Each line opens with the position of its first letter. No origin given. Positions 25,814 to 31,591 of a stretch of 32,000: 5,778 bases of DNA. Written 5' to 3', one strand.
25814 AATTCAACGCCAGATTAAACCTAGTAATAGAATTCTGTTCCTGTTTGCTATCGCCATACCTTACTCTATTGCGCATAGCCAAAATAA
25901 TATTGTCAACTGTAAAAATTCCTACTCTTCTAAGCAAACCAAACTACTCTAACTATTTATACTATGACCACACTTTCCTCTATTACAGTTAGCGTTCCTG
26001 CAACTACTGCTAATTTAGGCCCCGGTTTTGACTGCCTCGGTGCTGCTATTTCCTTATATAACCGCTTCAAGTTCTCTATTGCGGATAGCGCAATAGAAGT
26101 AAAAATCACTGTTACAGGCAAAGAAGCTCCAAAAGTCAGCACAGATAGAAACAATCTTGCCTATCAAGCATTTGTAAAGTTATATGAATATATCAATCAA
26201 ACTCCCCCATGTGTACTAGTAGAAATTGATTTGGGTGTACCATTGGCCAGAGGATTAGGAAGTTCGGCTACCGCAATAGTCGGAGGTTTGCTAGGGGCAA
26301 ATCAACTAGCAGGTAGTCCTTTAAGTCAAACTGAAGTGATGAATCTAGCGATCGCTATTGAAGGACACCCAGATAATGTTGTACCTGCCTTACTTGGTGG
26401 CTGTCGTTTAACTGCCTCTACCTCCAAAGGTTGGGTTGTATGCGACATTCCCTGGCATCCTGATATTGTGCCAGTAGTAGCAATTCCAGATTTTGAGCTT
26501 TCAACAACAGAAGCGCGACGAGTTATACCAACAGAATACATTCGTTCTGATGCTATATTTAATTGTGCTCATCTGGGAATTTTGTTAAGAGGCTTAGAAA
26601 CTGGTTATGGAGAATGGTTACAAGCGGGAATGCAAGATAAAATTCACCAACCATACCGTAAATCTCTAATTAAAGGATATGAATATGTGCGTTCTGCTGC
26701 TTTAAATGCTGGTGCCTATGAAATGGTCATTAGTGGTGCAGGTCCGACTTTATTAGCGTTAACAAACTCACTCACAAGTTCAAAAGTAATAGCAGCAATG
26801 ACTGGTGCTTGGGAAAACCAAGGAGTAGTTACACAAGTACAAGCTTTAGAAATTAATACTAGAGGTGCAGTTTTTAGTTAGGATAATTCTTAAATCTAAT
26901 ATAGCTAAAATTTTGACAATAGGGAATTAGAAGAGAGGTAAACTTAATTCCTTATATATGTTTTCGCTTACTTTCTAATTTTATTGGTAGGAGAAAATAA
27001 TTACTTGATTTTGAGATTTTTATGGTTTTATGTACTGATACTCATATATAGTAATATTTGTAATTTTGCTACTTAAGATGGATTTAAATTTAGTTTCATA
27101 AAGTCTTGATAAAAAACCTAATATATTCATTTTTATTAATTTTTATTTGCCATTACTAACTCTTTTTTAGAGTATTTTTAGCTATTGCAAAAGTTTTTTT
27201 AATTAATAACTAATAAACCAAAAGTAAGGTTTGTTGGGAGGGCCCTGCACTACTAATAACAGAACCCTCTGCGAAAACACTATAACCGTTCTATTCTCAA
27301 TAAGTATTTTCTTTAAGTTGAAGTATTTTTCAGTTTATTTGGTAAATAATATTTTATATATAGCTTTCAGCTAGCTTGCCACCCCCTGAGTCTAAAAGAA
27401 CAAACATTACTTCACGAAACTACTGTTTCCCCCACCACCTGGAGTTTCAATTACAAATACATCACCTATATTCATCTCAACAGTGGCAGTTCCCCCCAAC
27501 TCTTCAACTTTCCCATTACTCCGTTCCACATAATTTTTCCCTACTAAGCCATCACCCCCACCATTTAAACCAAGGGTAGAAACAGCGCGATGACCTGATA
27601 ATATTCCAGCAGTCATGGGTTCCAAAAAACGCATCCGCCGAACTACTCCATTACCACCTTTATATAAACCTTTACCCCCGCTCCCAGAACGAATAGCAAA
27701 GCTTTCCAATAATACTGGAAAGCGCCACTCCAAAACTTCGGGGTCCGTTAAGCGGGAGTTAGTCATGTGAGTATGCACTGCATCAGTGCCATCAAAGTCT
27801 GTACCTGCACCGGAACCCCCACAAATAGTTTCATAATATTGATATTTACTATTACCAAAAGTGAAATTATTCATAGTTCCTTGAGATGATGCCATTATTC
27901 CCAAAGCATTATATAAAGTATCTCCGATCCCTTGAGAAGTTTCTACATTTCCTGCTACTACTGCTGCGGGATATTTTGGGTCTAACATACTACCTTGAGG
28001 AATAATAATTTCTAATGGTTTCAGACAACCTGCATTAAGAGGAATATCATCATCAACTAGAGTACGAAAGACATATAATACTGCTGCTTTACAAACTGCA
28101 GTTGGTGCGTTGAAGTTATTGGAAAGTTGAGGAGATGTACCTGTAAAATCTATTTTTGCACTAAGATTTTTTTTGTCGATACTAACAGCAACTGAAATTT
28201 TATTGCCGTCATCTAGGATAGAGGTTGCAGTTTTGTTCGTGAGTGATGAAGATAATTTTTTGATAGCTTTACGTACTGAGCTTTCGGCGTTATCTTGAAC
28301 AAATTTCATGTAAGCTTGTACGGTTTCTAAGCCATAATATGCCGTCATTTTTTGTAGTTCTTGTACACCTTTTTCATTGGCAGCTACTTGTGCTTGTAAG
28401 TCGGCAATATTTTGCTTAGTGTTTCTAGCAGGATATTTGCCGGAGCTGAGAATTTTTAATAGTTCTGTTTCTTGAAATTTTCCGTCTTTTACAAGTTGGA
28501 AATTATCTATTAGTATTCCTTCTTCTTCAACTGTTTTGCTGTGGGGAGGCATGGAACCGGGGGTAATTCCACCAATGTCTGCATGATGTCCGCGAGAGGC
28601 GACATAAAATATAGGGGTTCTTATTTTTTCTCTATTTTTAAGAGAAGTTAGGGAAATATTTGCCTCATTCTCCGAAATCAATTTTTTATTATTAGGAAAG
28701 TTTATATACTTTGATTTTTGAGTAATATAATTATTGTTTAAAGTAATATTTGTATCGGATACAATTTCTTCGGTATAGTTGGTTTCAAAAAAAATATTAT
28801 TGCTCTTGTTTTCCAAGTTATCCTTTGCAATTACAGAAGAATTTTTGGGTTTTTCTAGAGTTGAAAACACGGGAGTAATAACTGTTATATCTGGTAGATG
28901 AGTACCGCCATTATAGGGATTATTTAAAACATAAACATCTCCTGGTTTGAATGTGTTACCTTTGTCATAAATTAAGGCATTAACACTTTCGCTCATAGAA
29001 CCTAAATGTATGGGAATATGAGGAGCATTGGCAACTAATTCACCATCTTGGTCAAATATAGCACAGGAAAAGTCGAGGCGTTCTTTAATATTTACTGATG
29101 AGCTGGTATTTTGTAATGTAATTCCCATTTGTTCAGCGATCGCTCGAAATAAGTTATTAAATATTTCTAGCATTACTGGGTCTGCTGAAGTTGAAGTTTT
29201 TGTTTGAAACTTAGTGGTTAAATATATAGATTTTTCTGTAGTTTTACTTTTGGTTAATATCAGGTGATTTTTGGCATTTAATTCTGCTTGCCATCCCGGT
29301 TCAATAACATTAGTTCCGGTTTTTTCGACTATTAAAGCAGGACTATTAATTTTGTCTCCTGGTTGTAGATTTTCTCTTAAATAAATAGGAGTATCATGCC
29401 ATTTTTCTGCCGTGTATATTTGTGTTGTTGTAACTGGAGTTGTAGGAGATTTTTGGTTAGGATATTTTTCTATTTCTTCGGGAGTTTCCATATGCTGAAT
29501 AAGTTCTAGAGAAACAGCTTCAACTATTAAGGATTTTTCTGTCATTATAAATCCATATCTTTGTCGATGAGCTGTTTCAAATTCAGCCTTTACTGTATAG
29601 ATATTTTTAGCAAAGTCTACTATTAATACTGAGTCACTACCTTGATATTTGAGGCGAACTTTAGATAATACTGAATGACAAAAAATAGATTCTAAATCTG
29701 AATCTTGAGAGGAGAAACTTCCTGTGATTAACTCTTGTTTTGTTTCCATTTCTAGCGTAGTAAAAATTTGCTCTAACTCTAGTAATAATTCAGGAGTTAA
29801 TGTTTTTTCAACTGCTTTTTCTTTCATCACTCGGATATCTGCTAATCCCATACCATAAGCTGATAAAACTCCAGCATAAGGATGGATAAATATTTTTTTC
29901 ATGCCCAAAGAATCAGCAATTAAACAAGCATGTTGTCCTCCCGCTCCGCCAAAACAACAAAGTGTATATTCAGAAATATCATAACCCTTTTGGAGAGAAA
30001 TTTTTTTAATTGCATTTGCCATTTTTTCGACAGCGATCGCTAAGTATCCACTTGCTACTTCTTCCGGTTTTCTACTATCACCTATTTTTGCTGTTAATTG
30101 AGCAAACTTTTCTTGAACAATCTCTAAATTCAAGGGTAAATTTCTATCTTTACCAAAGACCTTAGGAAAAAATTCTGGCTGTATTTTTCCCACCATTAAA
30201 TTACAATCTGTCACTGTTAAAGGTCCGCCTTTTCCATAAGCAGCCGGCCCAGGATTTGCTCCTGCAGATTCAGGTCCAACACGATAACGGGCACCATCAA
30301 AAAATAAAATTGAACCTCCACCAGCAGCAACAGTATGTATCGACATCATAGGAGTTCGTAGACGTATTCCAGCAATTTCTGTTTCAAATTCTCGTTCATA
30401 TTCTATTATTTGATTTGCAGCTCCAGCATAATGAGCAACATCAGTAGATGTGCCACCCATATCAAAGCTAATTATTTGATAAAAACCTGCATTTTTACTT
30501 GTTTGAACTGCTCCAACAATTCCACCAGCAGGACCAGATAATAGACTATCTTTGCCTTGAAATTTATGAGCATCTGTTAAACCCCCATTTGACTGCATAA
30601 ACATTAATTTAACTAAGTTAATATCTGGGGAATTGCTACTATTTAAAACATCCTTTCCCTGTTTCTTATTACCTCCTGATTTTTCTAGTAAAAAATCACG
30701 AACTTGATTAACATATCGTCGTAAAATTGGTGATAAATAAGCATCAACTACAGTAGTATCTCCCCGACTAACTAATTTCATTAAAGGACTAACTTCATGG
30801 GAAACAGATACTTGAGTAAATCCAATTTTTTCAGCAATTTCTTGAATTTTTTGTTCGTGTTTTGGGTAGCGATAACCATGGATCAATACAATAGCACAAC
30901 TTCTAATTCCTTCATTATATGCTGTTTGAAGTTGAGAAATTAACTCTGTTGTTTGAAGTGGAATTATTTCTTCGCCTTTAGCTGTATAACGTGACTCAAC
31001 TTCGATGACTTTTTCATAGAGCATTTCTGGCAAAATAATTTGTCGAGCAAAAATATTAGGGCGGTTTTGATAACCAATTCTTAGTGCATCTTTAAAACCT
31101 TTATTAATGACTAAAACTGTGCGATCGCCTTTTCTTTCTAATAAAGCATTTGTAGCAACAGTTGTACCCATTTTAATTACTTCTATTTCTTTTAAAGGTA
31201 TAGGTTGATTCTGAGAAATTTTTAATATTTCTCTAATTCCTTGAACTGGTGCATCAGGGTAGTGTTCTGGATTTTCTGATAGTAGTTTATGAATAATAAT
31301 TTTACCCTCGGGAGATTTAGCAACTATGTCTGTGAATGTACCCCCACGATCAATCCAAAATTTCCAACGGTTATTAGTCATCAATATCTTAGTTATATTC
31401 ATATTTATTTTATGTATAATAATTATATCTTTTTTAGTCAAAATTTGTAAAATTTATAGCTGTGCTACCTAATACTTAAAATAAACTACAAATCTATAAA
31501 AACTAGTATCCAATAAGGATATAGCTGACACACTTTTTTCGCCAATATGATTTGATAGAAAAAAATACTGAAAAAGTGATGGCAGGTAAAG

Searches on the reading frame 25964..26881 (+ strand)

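Call 38: search_protein_families(library=pfam, proteins=[window:25964-26881:+], max_evalue=0.001)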
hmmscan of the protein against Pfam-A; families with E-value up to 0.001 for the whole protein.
window:25964-26881:+ (305 aa): 2 families
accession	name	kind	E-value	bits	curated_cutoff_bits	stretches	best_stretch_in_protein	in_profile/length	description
PF00288.32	GHMP_kinases_N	-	9.5e-16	58.2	22.3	1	64-146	1-87/87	GHMP kinases N terminal domain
PF08544.19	GHMP_kinases_C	-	1.3e-07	32.3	21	1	216-283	10-83/85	GHMP kinases C terminal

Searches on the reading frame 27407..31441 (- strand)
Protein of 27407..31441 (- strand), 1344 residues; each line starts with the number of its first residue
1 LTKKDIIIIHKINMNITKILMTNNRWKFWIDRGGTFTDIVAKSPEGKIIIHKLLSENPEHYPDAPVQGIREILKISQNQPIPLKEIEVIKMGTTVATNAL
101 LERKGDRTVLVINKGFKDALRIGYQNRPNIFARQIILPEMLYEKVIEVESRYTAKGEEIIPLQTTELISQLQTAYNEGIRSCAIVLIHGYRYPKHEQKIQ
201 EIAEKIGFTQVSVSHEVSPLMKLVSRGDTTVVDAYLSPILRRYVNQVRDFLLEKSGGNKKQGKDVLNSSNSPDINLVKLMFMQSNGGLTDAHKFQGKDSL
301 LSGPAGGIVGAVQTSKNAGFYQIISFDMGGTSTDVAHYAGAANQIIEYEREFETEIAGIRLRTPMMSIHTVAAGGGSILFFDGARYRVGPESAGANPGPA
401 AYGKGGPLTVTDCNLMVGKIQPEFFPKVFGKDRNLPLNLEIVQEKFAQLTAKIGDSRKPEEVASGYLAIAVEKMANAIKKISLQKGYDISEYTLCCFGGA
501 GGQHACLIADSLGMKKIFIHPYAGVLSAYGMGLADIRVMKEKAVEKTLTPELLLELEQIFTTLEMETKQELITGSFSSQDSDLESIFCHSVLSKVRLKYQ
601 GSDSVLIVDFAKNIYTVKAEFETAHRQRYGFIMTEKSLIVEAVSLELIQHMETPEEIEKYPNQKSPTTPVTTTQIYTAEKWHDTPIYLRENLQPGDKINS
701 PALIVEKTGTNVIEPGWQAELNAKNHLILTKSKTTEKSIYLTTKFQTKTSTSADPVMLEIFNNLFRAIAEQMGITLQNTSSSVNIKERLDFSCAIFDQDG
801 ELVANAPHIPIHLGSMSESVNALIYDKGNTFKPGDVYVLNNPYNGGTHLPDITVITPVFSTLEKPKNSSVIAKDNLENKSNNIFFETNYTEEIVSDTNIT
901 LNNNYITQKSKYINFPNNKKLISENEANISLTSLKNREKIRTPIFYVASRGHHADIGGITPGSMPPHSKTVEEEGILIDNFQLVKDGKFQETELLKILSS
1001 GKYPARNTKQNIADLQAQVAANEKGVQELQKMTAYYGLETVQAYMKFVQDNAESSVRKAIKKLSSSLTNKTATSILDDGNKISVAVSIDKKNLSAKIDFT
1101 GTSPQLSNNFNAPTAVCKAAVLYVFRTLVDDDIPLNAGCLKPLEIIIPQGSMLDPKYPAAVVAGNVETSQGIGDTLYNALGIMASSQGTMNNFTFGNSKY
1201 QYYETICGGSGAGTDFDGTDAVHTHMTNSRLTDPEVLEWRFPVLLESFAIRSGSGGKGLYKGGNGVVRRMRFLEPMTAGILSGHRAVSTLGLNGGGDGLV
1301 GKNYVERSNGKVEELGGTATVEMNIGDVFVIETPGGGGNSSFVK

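Call 38: search_protein_families(library=pfam, proteins=[window:27407-31441:-], max_evalue=0.001)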
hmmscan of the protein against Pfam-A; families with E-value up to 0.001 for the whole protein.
window:27407-31441:- (1344 aa): 4 families
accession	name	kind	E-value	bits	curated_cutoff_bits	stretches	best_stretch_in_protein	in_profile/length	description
PF02538.19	Hydantoinase_B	-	5.1e-196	652.6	26.8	2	942-1338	111-515/519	Hydantoinase B/oxoprolinase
PF01968.24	Hydantoinase_A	-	1.6e-106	356.2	22.9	1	226-538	1-289/291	Hydantoinase/oxoprolinase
PF05378.19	Hydant_A_N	-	1.4e-60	204.5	25.2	1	27-206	1-175/176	Hydantoinase/oxoprolinase N-terminal region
PF19278.4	Hydant_A_C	-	1.8e-11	44.3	21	1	618-724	84-185/193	Hydantoinase/oxoprolinase C-terminal domain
